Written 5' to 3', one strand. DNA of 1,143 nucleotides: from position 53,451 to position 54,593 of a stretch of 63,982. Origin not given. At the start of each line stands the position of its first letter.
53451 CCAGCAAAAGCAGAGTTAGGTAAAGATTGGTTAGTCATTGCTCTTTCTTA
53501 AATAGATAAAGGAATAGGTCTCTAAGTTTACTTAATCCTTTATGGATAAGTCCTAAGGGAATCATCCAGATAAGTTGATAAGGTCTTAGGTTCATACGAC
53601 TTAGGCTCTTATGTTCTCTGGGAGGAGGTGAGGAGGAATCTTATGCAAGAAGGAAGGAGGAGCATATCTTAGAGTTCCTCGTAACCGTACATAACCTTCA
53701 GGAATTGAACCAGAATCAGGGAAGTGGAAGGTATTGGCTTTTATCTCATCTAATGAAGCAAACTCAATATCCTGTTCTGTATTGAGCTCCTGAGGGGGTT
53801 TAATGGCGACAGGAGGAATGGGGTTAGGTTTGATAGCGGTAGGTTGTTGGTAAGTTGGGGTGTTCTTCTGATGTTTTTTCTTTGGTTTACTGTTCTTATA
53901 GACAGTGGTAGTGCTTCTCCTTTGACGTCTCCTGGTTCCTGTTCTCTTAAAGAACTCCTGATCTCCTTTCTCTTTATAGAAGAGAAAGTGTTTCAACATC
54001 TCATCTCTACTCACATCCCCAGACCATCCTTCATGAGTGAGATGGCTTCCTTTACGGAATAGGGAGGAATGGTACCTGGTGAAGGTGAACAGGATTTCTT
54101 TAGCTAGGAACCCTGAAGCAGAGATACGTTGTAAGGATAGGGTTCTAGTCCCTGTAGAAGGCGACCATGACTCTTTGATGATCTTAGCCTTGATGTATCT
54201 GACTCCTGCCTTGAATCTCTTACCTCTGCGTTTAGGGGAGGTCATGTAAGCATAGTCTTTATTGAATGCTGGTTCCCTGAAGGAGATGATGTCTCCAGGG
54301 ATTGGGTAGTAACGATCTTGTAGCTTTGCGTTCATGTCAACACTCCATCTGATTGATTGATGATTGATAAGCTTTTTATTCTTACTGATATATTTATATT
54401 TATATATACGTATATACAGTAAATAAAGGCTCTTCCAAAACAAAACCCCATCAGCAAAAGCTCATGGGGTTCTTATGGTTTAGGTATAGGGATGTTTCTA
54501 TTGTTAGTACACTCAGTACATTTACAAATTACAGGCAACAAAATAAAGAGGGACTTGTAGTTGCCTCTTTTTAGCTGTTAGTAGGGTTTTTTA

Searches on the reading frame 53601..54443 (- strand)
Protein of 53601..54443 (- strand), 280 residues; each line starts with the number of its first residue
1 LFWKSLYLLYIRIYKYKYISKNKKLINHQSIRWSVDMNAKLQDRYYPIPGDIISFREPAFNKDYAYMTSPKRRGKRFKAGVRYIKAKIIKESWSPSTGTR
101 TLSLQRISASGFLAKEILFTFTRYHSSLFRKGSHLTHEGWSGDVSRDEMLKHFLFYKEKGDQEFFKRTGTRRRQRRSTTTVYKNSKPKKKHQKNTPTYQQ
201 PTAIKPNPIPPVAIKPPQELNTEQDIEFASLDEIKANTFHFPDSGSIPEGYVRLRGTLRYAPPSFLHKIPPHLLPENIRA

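Call 12: search_protein_families(library=phrogs, proteins=[window:53601-54443:-], max_evalue=0.001)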
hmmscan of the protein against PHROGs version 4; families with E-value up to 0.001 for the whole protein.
window:53601-54443:- (280 aa): 0 families

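Call 13: search_protein_families(library=pfam, proteins=[window:53601-54443:-], max_evalue=0.01)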
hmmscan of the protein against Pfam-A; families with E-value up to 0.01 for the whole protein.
window:53601-54443:- (280 aa): 0 families

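Call 33: search_protein_families(library=phrogs, proteins=[window:53601-54335:-], max_evalue=0.01)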
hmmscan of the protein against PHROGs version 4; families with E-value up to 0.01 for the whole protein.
window:53601-54335:- (244 aa): 0 families

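Call 75: find_related_loci(query=A2, collection=viral_contigs, flank=5000)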
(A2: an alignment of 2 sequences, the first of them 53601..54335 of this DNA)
Query A2 (244 aa) in viral_contigs; peptide patterns used: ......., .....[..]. (x = any residue, [..] = any of these).
599 stretches matched a pattern (row limit reached: there are more); 1 encode a relative of the query (tblastn E <= 1e-3); 1 distinct loci.
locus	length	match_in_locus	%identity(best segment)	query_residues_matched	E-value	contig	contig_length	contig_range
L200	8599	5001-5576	39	9-240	2e-38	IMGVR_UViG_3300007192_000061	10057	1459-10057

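Call 85: find_homologous_proteins(query=A2, max_evalue=0.001)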
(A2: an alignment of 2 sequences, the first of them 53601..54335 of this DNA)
Query A2 (2 sequences) (244 aa, profile of the alignment): 3 proteins with E <= 0.001 among 3398 candidates.
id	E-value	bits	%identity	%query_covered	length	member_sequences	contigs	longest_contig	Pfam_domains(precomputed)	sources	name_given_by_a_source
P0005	1.8e-144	498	100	100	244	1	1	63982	-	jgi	-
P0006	6.9e-115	401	39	95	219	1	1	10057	-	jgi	-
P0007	1.2e-101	358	40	95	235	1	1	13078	-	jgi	-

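Call 86: find_encoding_contigs(protein=P0007, flank=10000, max_places=3)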
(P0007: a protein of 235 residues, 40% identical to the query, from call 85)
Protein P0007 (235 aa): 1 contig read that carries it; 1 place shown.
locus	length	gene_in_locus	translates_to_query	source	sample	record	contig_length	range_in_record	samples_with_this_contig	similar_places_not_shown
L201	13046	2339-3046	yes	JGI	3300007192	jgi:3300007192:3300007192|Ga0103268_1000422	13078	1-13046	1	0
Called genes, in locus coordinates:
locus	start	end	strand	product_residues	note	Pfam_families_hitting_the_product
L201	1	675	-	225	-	?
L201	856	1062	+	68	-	-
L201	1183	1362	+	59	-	-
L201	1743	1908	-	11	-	-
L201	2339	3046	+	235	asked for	-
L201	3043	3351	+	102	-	-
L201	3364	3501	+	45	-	-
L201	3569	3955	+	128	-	-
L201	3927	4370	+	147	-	-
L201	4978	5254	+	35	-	-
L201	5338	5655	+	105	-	-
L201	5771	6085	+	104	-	-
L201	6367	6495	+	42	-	-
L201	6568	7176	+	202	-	-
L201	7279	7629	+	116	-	-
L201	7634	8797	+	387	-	PF00940:RNA_pol (weak)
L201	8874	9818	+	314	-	-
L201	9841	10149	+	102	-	-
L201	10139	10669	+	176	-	-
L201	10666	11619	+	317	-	-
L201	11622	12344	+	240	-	-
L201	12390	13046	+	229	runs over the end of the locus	?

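Call 116: search_solved_structures(query=A8, max_evalue=1)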
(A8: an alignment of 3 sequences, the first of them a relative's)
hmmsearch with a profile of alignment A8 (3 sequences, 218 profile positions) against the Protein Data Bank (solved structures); distinct sequences matched with E-value up to 1: 0.

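Call 120: predict_structure(alignment_id=A8)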
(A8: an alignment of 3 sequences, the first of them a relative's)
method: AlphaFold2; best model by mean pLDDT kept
length: 244 residues; sequences in the alignment: 3
mean_pLDDT: 58.8   pTM: 0.40
mean pLDDT of the five models: 58.8, 58.7, 57.8, 54.6, 54.3
residues with pLDDT >= 90: 0; 70-90: 73; 50-70: 89; < 50: 82
segments of 3 or more residues with pLDDT < 50: 1-7, 23-44, 75-79, 138-170, 181-189
pLDDT, mean of each block of 10 residues (from residue 1): 42 70 42 31 55 75 72 52 63 58 61 65 69 58 37 37 37 51 45 79 71 79 84 79 59
secondary structure, 60 per line:
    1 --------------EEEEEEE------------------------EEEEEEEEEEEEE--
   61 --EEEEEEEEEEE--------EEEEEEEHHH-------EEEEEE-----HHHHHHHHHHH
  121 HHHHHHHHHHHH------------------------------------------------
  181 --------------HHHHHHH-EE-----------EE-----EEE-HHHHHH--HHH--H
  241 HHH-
elements in order: E15-21 E46-58 E63-73 E82-88 E99-104 H110-132 H195-201 E223-225 H227-232 H240-243

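Call 122: fold_search(model_id=the predicted structure, library=pdb)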
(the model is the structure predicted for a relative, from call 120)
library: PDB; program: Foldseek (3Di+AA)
matches with E <= 10: 365; with E <= 0.001: 0
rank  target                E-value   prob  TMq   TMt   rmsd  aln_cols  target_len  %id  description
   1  3wxm_B                3.6e-02  0.75  0.20  0.15  19.1       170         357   12  Crystal structure of archaeal Pelota and GTP-bound EF1 alpha complex (released 2014-09-03)
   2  3wxm_F                9.8e-02  0.96  0.20  0.14   5.9        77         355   18  Crystal structure of archaeal Pelota and GTP-bound EF1 alpha complex (released 2014-09-03)
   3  3wxm_H                2.1e-01  0.84  0.25  0.18   5.9       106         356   18  Crystal structure of archaeal Pelota and GTP-bound EF1 alpha complex (released 2014-09-03)
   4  7aoi_AT               2.1e-01  0.35  0.19  0.29  11.7       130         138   12  Trypanosoma brucei mitochondrial ribosome large subunit assembly intermediate (released 2020-12-02)
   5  3j15_A                2.1e-01  0.21  0.18  0.13  20.6       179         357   11  Model of ribosome-bound archaeal Pelota and ABCE1 (released 2012-02-22)
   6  2vgn_A                2.3e-01  0.82  0.23  0.17   5.0       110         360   10  Structure of S. cerevisiae Dom34, a translation termination-like factor involved in RNA quality control pathways and i (released 2008-01-22)
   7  5m1j_A1               2.9e-01  0.77  0.20  0.13   7.8        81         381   12  Nonstop ribosomal complex bound with Dom34 and Hbs1 (released 2017-01-18)
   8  2vgn_B                3.0e-01  0.30  0.20  0.14  19.4       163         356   10  Structure of S. cerevisiae Dom34, a translation termination-like factor involved in RNA quality control pathways and i (released 2008-01-22)
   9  7qca_LZ0              3.6e-01  0.12  0.14  0.25  16.6       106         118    9  Spraguea lophii ribosome (released 2022-11-30)
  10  6sdg_A                3.8e-01  0.20  0.17  0.14  11.7        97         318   15  Crystal structure of the DNA binding domain of M. polymorpha Auxin Response Factor 2 (MpARF2) in complex with High Aff (released 2020-04-08)
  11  3izq_0                4.3e-01  0.44  0.23  0.16   7.6       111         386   14  Structure of the Dom34-Hbs1-GDPNP complex bound to a translating ribosome (released 2011-06-01)
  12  6yft_AA               4.3e-01  0.08  0.13  0.22  15.8       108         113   10  Virus-like particle of Wenzhou levi-like virus 1 (released 2020-09-02)
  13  2vgm                  4.6e-01  0.75  0.19  0.14   3.8        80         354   10  Structure of S. cerevisiae Dom34, a translation termination-like factor involved in RNA quality control pathways and int (released 2008-01-22)
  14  3oby_A                4.6e-01  0.66  0.22  0.18   4.8       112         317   10  Crystal structure of Archaeoglobus fulgidus Pelota reveals inter-domain structural plasticity (released 2010-09-01)
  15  8i9p_LT               4.6e-01  0.14  0.15  0.25  17.5       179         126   13  Cryo-EM structure of a Chaetomium thermophilum pre-60S ribosomal subunit - State Mak16 (released 2023-05-17)
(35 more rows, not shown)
